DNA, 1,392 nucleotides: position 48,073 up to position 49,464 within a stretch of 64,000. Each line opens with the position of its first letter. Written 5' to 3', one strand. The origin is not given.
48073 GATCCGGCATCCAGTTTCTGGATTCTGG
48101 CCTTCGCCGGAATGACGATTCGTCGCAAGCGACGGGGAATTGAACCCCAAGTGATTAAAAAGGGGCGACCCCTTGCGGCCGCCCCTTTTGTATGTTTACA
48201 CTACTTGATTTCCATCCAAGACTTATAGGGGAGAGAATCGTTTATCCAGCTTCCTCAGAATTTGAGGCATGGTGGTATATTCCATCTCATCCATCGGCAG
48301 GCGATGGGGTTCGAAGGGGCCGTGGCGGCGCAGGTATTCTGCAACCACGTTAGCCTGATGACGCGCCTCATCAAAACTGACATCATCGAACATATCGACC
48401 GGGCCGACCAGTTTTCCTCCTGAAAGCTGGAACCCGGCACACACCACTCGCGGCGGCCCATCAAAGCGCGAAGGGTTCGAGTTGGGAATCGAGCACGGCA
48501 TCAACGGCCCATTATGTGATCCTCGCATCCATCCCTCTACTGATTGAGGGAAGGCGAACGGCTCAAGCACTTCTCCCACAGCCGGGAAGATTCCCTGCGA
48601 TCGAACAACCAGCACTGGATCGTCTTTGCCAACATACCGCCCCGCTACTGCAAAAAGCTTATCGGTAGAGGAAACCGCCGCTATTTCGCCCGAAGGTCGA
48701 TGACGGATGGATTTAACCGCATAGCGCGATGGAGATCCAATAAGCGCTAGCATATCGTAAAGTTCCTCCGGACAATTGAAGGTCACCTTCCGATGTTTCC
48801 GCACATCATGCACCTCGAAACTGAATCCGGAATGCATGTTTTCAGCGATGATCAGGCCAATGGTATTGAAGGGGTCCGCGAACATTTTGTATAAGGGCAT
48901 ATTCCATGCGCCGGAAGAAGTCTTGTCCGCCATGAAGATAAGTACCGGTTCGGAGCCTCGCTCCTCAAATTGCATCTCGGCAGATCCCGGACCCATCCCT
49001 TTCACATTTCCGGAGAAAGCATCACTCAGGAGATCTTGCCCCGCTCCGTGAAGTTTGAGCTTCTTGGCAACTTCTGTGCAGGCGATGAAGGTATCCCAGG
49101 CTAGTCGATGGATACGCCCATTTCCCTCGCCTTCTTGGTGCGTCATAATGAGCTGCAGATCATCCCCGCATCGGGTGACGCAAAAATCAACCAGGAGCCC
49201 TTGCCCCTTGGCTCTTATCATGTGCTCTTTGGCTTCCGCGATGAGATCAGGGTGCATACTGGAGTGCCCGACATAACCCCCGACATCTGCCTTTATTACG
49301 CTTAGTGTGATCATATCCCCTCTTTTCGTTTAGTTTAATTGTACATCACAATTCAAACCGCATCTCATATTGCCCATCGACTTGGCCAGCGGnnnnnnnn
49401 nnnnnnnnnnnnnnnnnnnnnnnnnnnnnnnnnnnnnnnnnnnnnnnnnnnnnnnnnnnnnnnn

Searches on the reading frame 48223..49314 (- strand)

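Call 17: search_protein_families(library=pfam, proteins=[window:48223-49314:-], max_evalue=0.0001)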
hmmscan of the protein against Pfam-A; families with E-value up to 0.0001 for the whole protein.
window:48223-49314:- (363 aa): 1 family
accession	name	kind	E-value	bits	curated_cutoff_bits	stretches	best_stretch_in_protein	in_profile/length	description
PF01950.21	FBPase_3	-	1.2e-179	597.6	25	1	2-360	2-360/361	Fructose-1,6-bisphosphatase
